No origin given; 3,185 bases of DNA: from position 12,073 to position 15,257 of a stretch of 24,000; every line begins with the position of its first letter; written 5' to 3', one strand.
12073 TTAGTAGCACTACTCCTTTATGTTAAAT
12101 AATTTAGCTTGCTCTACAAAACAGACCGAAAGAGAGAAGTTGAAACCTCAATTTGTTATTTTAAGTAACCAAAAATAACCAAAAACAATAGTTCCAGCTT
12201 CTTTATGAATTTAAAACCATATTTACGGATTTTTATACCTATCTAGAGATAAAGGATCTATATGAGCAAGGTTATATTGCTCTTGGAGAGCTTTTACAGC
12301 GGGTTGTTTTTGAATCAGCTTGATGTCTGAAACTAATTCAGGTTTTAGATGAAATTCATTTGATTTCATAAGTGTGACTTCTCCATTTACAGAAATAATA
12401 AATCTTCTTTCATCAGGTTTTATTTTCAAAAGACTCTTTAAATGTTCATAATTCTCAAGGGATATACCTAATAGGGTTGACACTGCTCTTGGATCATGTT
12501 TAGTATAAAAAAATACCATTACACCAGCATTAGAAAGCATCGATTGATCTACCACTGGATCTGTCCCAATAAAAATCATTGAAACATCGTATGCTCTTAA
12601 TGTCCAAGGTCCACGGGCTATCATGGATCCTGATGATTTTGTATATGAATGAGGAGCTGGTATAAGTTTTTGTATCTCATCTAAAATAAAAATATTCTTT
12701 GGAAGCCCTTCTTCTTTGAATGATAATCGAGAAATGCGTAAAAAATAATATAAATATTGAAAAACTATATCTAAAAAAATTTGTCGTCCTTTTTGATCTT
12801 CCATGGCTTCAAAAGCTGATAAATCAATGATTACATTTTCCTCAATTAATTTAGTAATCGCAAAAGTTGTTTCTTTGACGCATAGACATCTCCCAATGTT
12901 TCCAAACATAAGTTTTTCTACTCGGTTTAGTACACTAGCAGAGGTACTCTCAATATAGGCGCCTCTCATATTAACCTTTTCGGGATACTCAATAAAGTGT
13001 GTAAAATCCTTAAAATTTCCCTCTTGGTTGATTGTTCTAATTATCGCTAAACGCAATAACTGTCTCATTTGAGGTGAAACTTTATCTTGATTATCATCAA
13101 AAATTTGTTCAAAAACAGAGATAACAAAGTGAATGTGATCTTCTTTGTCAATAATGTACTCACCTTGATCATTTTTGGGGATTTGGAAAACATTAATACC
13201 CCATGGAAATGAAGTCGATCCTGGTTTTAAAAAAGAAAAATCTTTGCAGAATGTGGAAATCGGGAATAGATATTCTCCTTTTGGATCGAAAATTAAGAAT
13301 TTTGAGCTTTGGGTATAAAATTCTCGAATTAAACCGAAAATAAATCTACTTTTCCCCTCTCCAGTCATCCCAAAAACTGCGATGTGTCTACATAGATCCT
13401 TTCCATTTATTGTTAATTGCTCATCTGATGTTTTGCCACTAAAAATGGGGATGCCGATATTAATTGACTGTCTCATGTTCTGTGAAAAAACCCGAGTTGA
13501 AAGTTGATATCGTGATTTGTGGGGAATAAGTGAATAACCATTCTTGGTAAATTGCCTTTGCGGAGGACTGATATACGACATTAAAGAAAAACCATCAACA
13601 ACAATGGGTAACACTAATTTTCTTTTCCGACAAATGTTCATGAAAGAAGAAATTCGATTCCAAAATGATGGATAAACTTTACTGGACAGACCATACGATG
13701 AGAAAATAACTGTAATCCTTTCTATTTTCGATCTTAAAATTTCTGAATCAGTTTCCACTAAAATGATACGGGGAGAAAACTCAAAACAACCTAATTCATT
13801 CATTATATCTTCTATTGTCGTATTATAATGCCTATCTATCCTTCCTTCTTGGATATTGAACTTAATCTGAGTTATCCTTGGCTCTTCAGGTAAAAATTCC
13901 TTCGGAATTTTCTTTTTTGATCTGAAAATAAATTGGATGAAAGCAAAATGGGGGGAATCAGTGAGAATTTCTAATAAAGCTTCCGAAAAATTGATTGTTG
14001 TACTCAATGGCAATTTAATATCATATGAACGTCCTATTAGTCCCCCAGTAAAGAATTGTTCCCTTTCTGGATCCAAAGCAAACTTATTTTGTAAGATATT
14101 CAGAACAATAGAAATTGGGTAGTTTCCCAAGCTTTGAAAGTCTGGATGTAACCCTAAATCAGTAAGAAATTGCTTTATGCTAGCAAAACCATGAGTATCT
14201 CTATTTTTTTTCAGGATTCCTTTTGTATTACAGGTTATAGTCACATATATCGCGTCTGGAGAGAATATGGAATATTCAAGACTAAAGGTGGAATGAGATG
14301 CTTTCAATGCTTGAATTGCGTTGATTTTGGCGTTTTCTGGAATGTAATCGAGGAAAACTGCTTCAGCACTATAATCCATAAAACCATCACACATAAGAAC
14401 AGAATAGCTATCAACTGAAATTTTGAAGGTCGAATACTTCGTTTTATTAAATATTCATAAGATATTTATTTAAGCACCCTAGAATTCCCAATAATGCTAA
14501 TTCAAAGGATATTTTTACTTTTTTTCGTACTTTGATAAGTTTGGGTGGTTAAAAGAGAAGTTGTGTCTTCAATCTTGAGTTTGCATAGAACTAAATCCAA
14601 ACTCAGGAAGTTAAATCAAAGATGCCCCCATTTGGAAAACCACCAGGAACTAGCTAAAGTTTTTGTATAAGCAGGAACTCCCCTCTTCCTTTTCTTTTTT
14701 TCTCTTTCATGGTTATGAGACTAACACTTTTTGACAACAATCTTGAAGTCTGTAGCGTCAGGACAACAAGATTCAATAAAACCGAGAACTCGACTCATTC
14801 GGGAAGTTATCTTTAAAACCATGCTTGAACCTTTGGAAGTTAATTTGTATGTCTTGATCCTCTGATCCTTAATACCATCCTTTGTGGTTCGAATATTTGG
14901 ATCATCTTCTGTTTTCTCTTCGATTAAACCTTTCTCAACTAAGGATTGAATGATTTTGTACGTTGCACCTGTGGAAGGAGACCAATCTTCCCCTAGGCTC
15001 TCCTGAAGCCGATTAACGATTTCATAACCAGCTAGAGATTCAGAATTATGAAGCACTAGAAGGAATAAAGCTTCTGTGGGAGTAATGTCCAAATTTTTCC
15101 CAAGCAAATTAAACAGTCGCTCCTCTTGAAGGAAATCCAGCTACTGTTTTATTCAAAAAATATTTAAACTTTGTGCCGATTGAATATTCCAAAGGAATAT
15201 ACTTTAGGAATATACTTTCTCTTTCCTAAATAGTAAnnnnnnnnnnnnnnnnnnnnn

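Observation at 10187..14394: HerA/FtsK-type ATPase with a novel N-terminal region paired with a large HExxH protein next to a tRNA gene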

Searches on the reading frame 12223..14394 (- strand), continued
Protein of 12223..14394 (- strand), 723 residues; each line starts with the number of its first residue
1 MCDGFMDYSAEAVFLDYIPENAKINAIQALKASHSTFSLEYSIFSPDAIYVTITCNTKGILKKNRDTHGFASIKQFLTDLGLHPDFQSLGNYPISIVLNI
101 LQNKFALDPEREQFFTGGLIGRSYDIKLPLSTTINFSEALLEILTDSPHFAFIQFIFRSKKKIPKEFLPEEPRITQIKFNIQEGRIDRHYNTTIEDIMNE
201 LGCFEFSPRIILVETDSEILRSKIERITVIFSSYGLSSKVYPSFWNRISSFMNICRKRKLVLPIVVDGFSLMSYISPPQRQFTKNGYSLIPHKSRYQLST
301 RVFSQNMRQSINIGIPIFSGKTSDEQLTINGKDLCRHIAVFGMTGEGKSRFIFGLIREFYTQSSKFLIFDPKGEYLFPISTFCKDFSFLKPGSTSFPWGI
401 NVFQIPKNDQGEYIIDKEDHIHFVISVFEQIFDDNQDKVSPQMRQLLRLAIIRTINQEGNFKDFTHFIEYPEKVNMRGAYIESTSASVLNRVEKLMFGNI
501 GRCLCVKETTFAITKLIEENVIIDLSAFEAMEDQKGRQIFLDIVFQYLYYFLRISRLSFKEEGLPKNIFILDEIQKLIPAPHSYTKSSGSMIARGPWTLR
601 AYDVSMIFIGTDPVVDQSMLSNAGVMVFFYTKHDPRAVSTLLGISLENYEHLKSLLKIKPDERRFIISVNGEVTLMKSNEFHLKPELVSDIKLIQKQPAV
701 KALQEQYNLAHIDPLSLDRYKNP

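Call 45: fold_search(model_id=the predicted structure, library=pdb)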
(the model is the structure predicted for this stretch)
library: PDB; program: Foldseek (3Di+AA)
matches with E <= 10: 1355; with E <= 0.001: 153
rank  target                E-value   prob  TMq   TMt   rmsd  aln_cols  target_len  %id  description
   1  8rtd_O                3.7e-18  1.00  0.38  0.35  20.5       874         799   12  Stalk-Arches-IMC structure from the fully-assembled R388 type IV secretion system determined by cryo-EM. (released 2024-06-19)
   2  8rtd_T                9.5e-18  1.00  0.37  0.34  21.3       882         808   11  Stalk-Arches-IMC structure from the fully-assembled R388 type IV secretion system determined by cryo-EM. (released 2024-06-19)
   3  8rtd_g                5.0e-17  1.00  0.36  0.35  20.3       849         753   12  Stalk-Arches-IMC structure from the fully-assembled R388 type IV secretion system determined by cryo-EM. (released 2024-06-19)
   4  8rtd_P                5.5e-17  1.00  0.35  0.33  21.8       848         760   13  Stalk-Arches-IMC structure from the fully-assembled R388 type IV secretion system determined by cryo-EM. (released 2024-06-19)
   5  7o42_A                1.5e-15  1.00  0.29  0.24  22.4       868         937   12  TrwK/VirB4unbound trimer of dimers complex (with Hcp1) from the R388 type IV secretion system determined by cryo-EM. (released 2022-06-22)
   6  7o43_B                1.9e-15  1.00  0.35  0.32  21.6       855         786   12  TrwK/VirB4unbound dimer complex from R388 type IV secretion system determined by cryo-EM. (released 2022-06-22)
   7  8rtd_V                1.2e-14  1.00  0.31  0.32  21.7       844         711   12  Stalk-Arches-IMC structure from the fully-assembled R388 type IV secretion system determined by cryo-EM. (released 2024-06-19)
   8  7o42_E                1.3e-14  1.00  0.31  0.24  23.5       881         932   12  TrwK/VirB4unbound trimer of dimers complex (with Hcp1) from the R388 type IV secretion system determined by cryo-EM. (released 2022-06-22)
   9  8rtb_A                7.1e-14  1.00  0.30  0.29  20.4       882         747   10  Extended inner membrane complex (IMC) protomer structure (TrwM/VirB3-TrwK/VirB4-TrwI/VirB6-TrwG/VirB8-TrwE/VirB10) fro (released 2024-06-19)
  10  7o43_A                8.3e-14  1.00  0.33  0.30  22.7       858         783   12  TrwK/VirB4unbound dimer complex from R388 type IV secretion system determined by cryo-EM. (released 2022-06-22)
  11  7o41_A                1.1e-13  1.00  0.32  0.31  21.0       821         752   10  Hexameric composite model of the Inner Membrane Complex (IMC) with the Arches from the fully-assembled R388 type IV se (released 2022-06-22)
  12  7o41_B                1.4e-12  1.00  0.29  0.31  20.4       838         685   10  Hexameric composite model of the Inner Membrane Complex (IMC) with the Arches from the fully-assembled R388 type IV se (released 2022-06-22)
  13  8rtb_B                1.6e-12  1.00  0.27  0.29  20.0       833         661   11  Extended inner membrane complex (IMC) protomer structure (TrwM/VirB3-TrwK/VirB4-TrwI/VirB6-TrwG/VirB8-TrwE/VirB10) fro (released 2024-06-19)
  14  4d2i_B                6.5e-12  1.00  0.34  0.52  22.6       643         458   13  Crystal structure of the HerA hexameric DNA translocase from Sulfolobus solfataricus bound to AMP-PNP (released 2014-12-03)
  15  4d2i_A                9.3e-12  1.00  0.34  0.50  22.6       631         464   14  Crystal structure of the HerA hexameric DNA translocase from Sulfolobus solfataricus bound to AMP-PNP (released 2014-12-03)
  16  4ag5_B                4.0e-11  1.00  0.39  0.71   4.6       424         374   15  Structure of VirB4 of Thermoanaerobacter pseudethanolicus (released 2012-07-04)
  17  4ag5_A                4.4e-11  1.00  0.39  0.72   4.4       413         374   15  Structure of VirB4 of Thermoanaerobacter pseudethanolicus (released 2012-07-04)
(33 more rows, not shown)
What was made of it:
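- On HerA/FtsK superfamily P-loop ATPases (Pfam DUF87): Foldseek finds 153 PDB hits with E of 0.001 or better; the listed top 50 are VirB4/TrwK, HerA, DndH-C, Cag-beta, TrwB and TdpAB chains (call 45).
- Closest known: VirB4. Same: VirB4 gives the best Foldseek matches (E 3.7e-18, with alignments spanning the whole query; C-terminal domain TMt 0.72, rmsd 4.4; call 45).
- Foldseek top hits are VirB4/TrwK at E 3.7e-18, VirB4 C-terminal domain at TMt 0.72, then HerA, DndH-C and TrwB (call 45). The best structural matches are full-length VirB4/TrwK, with alignments that span both domains (call 45).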

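Call 57: search_solved_structures(query=A2, max_evalue=0.01, show_alignments=0)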
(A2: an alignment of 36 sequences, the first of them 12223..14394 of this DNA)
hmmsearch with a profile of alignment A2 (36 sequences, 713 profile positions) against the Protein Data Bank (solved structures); distinct sequences matched with E-value up to 0.01: 5.
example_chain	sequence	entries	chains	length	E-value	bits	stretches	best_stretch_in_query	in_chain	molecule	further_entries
8j4u_M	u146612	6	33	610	1.3e-07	33.5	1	298-376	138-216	Nucleoside triphosphate hydrolase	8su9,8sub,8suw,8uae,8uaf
4d2i_A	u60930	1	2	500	1.7e-05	26.5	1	307-375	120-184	HERA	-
8wiv_A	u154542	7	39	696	0.00012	23.7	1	320-379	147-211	Helicase HerA central domain-containing protein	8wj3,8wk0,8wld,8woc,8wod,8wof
9x1l_A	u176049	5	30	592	0.00067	21.3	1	310-373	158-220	DNA helicase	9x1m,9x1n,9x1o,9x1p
8xau_A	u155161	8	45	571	0.0016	20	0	331-374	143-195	ATP-binding protein | HerA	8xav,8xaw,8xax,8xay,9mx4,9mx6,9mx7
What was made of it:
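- Closest known: HerA. Same: HerA chains are the closest solved structures by sequence: 8j4u at E 1.3e-7 and 4d2i at E 1.7e-5 (call 57).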

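Call 58: search_protein_families(library=pfam, alignment_id=A2, max_evalue=5)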
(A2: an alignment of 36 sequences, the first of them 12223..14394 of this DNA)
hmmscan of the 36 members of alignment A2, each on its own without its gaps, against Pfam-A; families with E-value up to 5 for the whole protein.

A. member 1, window:12223-14394:- (723 aa): 6 families
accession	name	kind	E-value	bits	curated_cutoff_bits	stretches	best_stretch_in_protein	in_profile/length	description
PF01935.23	DUF87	-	3e-14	54.1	23.2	1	322-530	9-206/220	Helicase HerA, central domain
PF10412.15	TrwB_AAD_bind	-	0.0006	19.2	20.5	1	336-376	16-56/387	Type IV secretion-system coupling protein DNA-binding domain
PF04846.18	Herpes_pp38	-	0.0035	17.7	26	1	114-140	28-54/63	Herpesvirus pp38 phosphoprotein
PF12846.13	AAA_10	-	0.02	14.4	27.5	1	335-470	21-148/362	AAA-like domain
PF25201.1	nSTAND6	-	0.14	12.6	27.7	1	338-367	21-50/148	Novel STAND NTPase 6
PF01580.24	FtsK_SpoIIIE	-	0.19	11.6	24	1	321-361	26-65/221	FtsK/SpoIIIE family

B. families by the number of members that match (of 36 scanned): 24 families
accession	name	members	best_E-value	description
PF01935.23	DUF87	36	1.8e-20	Helicase HerA, central domain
PF10412.15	TrwB_AAD_bind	36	1.7e-07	Type IV secretion-system coupling protein DNA-binding domain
PF01580.24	FtsK_SpoIIIE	33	5.7e-06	FtsK/SpoIIIE family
PF12846.13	AAA_10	33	0.00013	AAA-like domain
PF25201.1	nSTAND6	27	0.039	Novel STAND NTPase 6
PF13401.12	AAA_22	17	0.00082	AAA domain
PF19044.6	P-loop_TraG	13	0.0006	TraG P-loop domain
PF05872.18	HerA_C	8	0.0034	Helicase HerA-like C-terminal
PF05585.17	DUF1758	4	1.8e-05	Putative peptidase (DUF1758)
PF04851.21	ResIII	3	0.072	Type III restriction enzyme, res subunit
PF20720.3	nSTAND3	2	0.047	Novel STAND NTPase 3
PF02534.20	T4SS-DNA_transf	2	0.15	Type IV secretory system Conjugative DNA transfer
PF03308.22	MeaB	2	0.16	Methylmalonyl Co-A mutase-associated GTPase MeaB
PF02757.22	YLP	2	0.24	YLP motif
PF04846.18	Herpes_pp38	1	0.0035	Herpesvirus pp38 phosphoprotein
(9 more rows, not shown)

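Call 79: find_encoding_contigs(protein=P0122, flank=8000, max_places=1)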
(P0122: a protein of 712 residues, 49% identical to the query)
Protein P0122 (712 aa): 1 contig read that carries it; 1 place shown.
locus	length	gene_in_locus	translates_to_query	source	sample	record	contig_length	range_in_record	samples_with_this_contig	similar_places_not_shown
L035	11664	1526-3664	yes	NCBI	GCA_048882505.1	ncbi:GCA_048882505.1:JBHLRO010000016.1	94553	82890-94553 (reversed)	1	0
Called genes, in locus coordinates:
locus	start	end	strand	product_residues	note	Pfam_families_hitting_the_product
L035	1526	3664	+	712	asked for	PF01935:DUF87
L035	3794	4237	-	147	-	PF00164:Ribosom_S12_S23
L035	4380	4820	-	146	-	PF07650:KH_2, PF13083:KH_KhpA-B (faint), PF00013:KH_1 (faint), PF26594:KH_NusA_2nd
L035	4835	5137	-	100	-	PF01248:Ribosomal_L7Ae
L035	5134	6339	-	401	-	PF04998:RNA_pol_Rpb1_5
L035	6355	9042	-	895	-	PF04997:RNA_pol_Rpb1_1, PF00623:RNA_pol_Rpb1_2, PF04983:RNA_pol_Rpb1_3, PF05000:RNA_pol_Rpb1_4, PF04998:RNA_pol_Rpb1_5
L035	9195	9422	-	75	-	-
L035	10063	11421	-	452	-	PF00437:T2SSE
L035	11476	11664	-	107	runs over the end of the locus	-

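Call 80: find_encoding_contigs(protein=P0129, flank=8000, max_places=1)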
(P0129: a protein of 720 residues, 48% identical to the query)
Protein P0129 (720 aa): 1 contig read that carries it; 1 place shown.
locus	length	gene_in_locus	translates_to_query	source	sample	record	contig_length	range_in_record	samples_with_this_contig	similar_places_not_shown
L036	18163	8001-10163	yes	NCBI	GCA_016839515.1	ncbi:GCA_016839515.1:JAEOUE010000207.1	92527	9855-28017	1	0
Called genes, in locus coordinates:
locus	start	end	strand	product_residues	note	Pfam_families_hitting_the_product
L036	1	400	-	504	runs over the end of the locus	-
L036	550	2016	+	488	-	PF07969:Amidohydro_3, PF01979:Amidohydro_1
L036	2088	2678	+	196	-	PF01596:Methyltransf_3, PF13578:Methyltransf_24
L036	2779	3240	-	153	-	PF13302:Acetyltransf_3, PF00583:Acetyltransf_1, PF13508:Acetyltransf_7, PF08445:FR47 (weak)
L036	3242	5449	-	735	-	-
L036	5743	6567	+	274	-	PF01261:AP_endonuc_2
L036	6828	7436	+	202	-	PF16264:SatD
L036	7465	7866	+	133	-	-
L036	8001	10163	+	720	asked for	PF01935:DUF87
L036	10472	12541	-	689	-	-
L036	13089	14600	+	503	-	PF10559:Plug_translocon, PF00344:SecY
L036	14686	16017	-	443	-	PF07690:MFS_1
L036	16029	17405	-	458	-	PF08495:FIST, PF10442:FIST_C (weak)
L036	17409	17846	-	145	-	PF27410:AF0774 (weak)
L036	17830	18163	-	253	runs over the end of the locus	PF06745:ATPase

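Call 84: search_protein_families(library=phrogs, proteins=[window:12223-14394:-], max_evalue=0.1)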
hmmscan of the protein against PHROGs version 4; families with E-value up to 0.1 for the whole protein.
window:12223-14394:- (723 aa): 5 families
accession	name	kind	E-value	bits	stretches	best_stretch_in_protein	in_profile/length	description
phrog_7035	-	unknown function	1e-09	38.4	1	304-375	182-253/969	-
phrog_2666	-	head and packaging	2.2e-05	24.3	1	328-377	314-363/555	terminase large subunit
phrog_1358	-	moron, auxiliary metabolic gene and host takeover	0.00038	19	1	234-374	519-646/1382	FtsK/SpoIIIE-like protein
phrog_5156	-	unknown function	0.0022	17.1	1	203-374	276-450/824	-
phrog_4504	-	unknown function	0.062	13.9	0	11-45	67-101/145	-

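Call 90: find_related_loci(query=A2, collection=metagenome_contigs, flank=10000)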
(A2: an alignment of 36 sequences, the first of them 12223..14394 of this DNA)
Query A2 (723 aa) in metagenome_contigs; peptide patterns used: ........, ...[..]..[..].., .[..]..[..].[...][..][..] (x = any residue, [..] = any of these).
79 stretches matched a pattern; 10 encode a relative of the query (tblastn E <= 1e-3); 10 distinct loci.
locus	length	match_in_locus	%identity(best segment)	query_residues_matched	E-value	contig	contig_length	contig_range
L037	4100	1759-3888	52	6-713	0e+0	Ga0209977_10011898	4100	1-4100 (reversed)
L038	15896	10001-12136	50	6-715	0e+0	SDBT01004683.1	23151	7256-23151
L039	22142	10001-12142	51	5-715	0e+0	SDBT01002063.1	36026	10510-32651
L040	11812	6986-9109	47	9-710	0e+0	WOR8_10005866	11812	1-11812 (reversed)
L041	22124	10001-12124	47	9-710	0e+0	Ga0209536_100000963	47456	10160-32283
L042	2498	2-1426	58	240-715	0e+0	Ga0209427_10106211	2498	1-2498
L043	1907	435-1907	48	5-494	2e-175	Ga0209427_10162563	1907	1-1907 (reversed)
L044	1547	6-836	51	439-715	1e-99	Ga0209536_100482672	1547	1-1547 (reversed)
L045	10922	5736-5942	36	304-375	6e-6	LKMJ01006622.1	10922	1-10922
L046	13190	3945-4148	32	314-375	2e-5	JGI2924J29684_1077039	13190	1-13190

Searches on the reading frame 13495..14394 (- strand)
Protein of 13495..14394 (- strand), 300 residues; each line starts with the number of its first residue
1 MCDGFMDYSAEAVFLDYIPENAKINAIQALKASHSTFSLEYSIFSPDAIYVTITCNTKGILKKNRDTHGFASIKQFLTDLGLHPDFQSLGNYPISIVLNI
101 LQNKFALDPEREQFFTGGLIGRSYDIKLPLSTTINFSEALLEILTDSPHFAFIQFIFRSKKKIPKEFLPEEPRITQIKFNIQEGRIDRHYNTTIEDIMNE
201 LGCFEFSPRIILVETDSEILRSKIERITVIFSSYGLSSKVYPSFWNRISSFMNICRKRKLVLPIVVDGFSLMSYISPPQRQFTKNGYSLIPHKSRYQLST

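Call 61: find_homologous_proteins(query=A3, max_evalue=0.01)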
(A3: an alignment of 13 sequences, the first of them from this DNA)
Query A3 (13 sequences) (300 aa, profile of the alignment): 12 proteins with E <= 0.01 among 3456 candidates.
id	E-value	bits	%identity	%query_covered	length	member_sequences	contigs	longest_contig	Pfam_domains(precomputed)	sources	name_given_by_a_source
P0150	2.7e-144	498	44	96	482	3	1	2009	PF01935.24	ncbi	ncbi:MAG: helicase HerA domain-containing protein, partial [Candidatus Hodarchaeales archaeon]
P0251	5.7e-142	490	43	96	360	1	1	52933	PF01935.24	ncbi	ncbi:MAG: helicase HerA domain-containing protein [Candidatus Thorarchaeota archaeon]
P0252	8.4e-126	437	43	97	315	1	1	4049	-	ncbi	ncbi:MAG: hypothetical protein ACFE95_22450 [Candidatus Hodarchaeota archaeon]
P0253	7.3e-124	431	43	98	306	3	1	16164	-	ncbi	ncbi:MAG: hypothetical protein ACFFAJ_06780 [Candidatus Hodarchaeota archaeon]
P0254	1.6e-121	423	42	93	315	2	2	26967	-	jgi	jgi:hypothetical protein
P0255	4.3e-104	366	36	94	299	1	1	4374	-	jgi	jgi:hypothetical protein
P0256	1.1e-88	316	39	73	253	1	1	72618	-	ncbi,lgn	ncbi:MAG: hypothetical protein ACFE95_00310 [Candidatus Hodarchaeota archaeon]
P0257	1.7e-84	302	37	81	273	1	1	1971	-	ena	-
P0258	2.4e-74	268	35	56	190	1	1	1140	-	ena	-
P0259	1.3e-63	233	36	75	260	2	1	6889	-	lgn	-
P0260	2.1e-61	226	54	41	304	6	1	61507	PF10412.16,PF01935.24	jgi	-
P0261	1.1e-38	151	34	48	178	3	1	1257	-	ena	-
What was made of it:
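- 13552..14394 (-): ATPase N-terminal alpha/beta domain (residues 1-281), specific to the lineage. A profile search found only Hodarchaeales proteins, including standalone ~300-aa versions P0252-P0256 (call 61).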

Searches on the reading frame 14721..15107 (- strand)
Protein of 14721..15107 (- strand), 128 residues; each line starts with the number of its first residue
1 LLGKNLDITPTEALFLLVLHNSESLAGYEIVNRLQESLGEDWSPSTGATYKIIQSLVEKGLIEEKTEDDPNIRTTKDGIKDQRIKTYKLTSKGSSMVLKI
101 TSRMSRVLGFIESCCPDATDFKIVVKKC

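Call 10: search_protein_families(library=pfam, proteins=[window:14721-15107:-], max_evalue=0.01)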
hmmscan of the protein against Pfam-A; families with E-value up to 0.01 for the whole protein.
window:14721-15107:- (128 aa): 8 families
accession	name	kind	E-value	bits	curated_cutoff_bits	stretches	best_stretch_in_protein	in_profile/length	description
PF03551.20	PadR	-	5.1e-10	39.6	27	1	16-94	2-70/75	Transcriptional regulator PadR-like family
PF01978.25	TrmB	-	0.0009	19.5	25.6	0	5-68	3-58/68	Sugar-specific transcriptional regulator TrmB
PF22194.2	F-93_WHD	-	0.00092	19.7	28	1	19-69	6-52/62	F-93, winged-helix domain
PF07381.18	EarA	-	0.002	18.4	22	0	47-97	50-87/90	EarA-like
PF03965.22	Penicillinase_R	-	0.0026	18.5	22.6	1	8-68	1-57/115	Penicillinase repressor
PF12802.13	MarR_2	-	0.0037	17.8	27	0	48-65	36-53/61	MarR family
PF13463.12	HTH_27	-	0.0044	17.7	22.2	0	46-93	32-68/68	Winged helix DNA-binding domain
PF02334.22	RTP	-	0.0085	17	26.7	0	14-99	12-91/113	Replication terminator protein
